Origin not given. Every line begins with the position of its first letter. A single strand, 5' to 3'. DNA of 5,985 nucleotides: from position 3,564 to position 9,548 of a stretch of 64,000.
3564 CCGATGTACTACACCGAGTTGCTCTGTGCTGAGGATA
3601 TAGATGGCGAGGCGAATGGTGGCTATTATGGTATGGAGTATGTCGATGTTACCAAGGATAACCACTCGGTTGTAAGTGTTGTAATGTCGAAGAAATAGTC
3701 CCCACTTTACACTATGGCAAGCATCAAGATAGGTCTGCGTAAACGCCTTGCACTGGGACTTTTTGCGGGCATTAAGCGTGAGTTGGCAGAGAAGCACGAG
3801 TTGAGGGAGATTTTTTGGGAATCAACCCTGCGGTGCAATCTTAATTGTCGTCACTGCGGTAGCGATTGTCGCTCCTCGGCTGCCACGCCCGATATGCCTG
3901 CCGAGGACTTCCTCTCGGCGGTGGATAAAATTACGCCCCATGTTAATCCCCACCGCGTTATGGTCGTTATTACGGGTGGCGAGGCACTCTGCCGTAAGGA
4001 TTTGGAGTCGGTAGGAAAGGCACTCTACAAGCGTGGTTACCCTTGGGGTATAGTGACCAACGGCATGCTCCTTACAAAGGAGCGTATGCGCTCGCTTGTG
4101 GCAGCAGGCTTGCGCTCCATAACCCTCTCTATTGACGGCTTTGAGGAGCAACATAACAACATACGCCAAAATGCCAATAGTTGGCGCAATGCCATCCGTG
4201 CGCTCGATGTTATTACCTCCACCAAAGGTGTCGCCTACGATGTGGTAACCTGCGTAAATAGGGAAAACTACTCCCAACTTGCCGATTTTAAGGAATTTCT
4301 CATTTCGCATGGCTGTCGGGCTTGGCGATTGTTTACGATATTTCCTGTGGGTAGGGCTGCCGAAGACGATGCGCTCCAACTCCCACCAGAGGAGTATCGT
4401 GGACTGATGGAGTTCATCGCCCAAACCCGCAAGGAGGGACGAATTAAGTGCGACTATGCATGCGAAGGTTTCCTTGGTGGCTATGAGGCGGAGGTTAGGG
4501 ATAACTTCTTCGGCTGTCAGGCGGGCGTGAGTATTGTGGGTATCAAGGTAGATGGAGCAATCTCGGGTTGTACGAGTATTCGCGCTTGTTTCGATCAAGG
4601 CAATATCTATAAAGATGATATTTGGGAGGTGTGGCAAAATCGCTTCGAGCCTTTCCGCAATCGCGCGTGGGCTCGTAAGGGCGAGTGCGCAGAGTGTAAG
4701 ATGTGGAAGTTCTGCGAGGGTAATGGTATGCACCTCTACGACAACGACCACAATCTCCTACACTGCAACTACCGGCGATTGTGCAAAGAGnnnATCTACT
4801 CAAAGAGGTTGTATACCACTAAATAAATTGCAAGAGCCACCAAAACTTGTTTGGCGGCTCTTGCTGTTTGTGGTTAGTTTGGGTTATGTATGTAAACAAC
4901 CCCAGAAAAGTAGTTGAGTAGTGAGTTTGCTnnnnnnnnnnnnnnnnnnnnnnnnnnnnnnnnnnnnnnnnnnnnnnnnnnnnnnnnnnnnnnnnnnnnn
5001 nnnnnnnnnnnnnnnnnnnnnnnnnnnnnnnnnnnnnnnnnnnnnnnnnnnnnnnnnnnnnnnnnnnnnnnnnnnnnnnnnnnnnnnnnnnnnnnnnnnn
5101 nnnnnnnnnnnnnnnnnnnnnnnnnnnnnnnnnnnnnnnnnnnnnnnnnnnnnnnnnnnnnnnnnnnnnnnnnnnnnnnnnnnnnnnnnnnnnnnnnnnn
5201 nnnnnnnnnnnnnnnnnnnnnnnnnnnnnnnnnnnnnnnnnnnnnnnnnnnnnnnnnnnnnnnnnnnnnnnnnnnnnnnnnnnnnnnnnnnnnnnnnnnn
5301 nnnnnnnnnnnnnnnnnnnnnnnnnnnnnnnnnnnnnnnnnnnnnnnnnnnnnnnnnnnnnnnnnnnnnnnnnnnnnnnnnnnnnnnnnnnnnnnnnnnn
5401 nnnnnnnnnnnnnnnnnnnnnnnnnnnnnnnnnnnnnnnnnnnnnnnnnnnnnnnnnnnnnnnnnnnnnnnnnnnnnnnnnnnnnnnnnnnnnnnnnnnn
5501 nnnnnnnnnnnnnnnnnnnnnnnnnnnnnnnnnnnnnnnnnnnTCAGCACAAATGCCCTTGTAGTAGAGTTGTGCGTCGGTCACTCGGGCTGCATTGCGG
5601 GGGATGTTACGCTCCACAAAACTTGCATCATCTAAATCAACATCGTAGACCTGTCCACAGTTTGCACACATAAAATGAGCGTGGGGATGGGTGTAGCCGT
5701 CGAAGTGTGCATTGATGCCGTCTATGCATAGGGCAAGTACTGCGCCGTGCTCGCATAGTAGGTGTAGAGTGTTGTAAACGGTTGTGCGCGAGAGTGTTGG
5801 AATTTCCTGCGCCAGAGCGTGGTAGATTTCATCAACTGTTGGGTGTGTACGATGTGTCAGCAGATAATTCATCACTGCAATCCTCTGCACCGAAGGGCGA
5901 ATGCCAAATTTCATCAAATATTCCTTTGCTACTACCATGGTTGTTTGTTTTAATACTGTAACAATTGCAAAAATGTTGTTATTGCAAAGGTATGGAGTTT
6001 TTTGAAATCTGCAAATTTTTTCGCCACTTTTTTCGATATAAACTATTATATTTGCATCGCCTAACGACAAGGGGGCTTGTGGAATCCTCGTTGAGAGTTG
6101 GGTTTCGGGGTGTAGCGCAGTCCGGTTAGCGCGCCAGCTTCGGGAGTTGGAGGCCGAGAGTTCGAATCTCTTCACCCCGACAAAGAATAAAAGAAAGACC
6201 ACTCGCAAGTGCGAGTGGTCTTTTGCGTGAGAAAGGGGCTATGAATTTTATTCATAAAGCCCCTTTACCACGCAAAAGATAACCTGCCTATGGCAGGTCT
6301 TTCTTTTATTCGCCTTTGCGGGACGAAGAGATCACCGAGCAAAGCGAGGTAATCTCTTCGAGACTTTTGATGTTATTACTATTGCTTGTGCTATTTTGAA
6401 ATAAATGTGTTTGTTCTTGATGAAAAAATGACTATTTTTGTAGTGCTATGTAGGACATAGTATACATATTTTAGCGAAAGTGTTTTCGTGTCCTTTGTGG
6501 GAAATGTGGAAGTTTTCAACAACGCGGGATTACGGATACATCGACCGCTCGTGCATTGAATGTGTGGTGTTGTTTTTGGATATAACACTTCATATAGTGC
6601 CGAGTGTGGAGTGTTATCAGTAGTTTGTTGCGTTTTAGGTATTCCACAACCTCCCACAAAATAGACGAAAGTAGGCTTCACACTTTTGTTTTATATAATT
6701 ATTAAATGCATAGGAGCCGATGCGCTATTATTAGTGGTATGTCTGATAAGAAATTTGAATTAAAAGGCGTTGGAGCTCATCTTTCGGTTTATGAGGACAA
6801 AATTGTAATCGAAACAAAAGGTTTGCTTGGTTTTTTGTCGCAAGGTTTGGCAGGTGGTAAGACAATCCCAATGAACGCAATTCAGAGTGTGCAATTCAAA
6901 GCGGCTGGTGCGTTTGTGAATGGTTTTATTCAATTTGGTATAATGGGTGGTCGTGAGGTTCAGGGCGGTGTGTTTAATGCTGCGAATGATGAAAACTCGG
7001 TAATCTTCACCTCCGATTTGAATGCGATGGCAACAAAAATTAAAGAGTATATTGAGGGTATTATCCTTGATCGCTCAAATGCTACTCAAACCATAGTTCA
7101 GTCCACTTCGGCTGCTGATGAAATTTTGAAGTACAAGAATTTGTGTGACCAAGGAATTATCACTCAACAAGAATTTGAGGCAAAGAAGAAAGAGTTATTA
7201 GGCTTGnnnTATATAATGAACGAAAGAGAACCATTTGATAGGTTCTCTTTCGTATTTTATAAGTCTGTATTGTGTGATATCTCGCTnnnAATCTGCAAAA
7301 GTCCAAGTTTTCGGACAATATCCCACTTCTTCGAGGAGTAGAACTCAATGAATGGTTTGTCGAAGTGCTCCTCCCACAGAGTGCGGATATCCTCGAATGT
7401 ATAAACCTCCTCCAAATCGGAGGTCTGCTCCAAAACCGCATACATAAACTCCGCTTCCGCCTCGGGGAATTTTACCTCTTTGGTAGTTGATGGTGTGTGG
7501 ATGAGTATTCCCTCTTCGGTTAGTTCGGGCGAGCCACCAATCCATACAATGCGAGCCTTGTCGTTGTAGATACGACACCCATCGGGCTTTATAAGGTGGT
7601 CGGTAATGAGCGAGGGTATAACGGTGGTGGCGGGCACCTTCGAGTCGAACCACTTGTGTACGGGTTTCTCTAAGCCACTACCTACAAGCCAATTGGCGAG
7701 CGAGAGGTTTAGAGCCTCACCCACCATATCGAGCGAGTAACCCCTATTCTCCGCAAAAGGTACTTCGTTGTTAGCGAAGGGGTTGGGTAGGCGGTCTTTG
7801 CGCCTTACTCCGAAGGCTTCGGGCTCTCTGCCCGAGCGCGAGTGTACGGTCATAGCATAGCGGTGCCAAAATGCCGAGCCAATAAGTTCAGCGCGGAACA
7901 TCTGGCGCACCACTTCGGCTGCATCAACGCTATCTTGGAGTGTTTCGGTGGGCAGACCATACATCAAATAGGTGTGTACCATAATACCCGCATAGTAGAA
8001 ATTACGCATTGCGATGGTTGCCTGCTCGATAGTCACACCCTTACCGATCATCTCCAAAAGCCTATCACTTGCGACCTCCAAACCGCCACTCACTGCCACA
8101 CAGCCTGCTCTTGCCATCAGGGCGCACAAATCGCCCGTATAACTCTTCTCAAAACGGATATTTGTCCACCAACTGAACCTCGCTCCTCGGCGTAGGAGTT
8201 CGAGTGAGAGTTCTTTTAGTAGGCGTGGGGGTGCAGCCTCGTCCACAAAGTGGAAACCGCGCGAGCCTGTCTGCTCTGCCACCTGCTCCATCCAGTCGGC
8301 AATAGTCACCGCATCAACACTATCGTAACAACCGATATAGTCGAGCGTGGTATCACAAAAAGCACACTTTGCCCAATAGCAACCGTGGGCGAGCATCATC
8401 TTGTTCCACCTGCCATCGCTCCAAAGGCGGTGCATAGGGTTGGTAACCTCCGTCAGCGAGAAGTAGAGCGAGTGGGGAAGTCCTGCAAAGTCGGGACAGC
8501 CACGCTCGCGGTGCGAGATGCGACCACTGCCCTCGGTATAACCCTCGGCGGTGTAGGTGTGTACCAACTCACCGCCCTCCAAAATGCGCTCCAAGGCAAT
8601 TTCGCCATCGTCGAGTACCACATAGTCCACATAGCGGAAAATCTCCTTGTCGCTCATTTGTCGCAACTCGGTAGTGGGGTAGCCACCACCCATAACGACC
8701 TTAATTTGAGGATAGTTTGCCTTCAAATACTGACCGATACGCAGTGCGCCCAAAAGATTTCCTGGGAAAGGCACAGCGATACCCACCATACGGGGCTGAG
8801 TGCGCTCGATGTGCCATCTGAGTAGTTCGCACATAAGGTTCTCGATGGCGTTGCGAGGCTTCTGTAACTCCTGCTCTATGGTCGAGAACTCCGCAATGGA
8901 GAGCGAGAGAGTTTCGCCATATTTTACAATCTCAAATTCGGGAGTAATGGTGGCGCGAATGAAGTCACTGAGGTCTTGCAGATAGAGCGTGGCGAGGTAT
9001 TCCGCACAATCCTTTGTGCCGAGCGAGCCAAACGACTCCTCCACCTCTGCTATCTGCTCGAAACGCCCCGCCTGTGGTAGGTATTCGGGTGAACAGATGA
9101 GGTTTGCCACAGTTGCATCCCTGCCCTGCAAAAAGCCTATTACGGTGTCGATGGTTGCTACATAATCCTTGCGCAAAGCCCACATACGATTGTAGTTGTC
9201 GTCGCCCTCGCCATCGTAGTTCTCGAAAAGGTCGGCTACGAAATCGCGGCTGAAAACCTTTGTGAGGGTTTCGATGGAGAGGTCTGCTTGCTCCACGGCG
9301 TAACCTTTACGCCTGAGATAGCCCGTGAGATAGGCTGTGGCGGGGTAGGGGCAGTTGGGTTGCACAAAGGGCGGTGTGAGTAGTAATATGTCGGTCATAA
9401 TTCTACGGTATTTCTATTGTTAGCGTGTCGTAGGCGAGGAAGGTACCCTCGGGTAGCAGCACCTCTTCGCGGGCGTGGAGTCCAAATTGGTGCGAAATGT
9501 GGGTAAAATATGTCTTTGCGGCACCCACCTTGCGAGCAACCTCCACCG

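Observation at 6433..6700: Structured ~250-nt leader RNA, copy 1: homologous to a copy 46 kb away, with compensatory changes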

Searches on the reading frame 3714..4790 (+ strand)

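Call 43: search_protein_families(library=pfam, proteins=[window:3714-4790:+], max_evalue=0.001)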
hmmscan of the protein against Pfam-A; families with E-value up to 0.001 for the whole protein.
window:3714-4790:+ (359 aa): 2 families
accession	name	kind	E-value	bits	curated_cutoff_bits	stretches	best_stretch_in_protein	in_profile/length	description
PF04055.27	Radical_SAM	-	1.8e-18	67.7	29.5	1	37-196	3-166/166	Radical SAM superfamily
PF13186.11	SPASM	-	9.9e-06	26.2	21.5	1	268-329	1-67/67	Iron-sulfur cluster-binding domain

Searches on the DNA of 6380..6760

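Call 4: search_rna_families(source=window, start=6380, end=6760, threshold=evalue, max_evalue=10, show_alignments=3)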
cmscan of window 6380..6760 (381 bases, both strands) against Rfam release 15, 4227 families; matches with E-value up to 10: 3.
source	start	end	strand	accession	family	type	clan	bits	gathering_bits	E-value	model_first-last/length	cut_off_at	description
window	6439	6510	+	RF03346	mir-881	Gene; miRNA;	-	16.1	70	3.3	1-78/78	no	mir-881 microRNA precursor family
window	6533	6679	+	RF02110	DLEU2_6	Gene; lncRNA;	-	15.3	60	1.8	1-135/135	no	Deleted in lymphocytic leukemia 2 conserved region 6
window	6412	6522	+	RF01295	SCARNA7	Gene; snRNA; snoRNA; scaRNA;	-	7.9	65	6.5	1-330/330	no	Small Cajal body-specific RNA 7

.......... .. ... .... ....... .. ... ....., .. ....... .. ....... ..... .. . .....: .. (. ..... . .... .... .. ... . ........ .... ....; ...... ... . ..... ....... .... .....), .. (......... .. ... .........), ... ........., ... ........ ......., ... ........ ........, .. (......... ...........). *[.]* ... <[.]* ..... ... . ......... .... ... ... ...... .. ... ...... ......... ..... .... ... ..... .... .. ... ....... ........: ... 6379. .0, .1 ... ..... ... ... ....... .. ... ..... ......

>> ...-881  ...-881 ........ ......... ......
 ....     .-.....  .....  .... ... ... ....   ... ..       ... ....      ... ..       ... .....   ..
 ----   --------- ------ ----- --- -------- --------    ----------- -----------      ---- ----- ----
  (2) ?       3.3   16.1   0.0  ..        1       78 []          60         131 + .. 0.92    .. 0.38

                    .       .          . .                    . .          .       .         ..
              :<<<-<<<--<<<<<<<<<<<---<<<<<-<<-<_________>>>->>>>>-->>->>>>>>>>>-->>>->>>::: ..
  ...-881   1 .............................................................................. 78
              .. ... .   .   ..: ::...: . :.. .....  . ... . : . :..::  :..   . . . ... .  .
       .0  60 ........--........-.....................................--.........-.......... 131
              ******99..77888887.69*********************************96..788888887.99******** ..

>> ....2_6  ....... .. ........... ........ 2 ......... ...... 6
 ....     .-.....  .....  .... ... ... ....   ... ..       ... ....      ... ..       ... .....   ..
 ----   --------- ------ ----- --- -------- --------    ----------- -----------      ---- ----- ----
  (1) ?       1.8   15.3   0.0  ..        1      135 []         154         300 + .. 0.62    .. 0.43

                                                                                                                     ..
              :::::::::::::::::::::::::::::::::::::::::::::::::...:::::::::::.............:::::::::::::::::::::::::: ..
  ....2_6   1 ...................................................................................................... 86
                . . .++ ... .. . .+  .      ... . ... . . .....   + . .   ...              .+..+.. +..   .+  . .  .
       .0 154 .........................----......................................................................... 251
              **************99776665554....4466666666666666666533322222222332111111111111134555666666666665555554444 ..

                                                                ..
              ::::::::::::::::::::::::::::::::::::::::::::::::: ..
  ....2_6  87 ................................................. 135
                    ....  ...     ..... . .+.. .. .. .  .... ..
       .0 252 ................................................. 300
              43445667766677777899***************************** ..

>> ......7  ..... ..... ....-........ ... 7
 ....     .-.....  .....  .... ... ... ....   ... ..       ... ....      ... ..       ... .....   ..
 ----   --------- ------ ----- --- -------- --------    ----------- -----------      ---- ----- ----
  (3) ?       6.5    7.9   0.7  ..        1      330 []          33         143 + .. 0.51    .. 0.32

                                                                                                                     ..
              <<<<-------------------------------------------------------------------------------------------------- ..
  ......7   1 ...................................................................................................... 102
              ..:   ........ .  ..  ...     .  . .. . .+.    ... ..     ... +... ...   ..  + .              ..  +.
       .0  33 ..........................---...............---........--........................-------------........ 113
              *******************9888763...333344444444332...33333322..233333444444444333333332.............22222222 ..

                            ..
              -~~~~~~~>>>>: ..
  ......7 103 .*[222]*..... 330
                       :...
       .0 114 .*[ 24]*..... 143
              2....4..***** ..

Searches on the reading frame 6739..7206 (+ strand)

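Call 43: search_protein_families(library=pfam, proteins=[window:6739-7206:+], max_evalue=0.001)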
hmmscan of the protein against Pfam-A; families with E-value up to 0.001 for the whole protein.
window:6739-7206:+ (156 aa): 2 families
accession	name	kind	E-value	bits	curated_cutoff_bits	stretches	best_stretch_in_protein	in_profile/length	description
PF09851.14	SHOCT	-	2.4e-09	37.1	27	1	127-154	1-28/28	Short C-terminal domain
PF14472.11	DUF4429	-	1.1e-06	29.5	25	1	33-102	19-91/95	Domain of unknown function (DUF4429)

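Call 72: search_protein_families(library=ncbifam, proteins=[window:6739-7206:+], max_evalue=0.1)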
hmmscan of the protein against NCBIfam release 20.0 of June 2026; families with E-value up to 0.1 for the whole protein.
window:6739-7206:+ (156 aa): 0 families

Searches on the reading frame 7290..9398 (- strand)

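Call 43: search_protein_families(library=pfam, proteins=[window:7290-9398:-], max_evalue=0.001)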
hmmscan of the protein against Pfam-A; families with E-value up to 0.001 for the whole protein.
window:7290-9398:- (703 aa): 2 families
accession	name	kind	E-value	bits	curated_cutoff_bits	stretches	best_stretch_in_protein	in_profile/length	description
PF04055.27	Radical_SAM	-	4.6e-12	46.9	29.5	1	338-495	5-164/166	Radical SAM superfamily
PF02310.24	B12-binding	-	6.2e-10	39.4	32.1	1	196-272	46-120/121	B12 binding domain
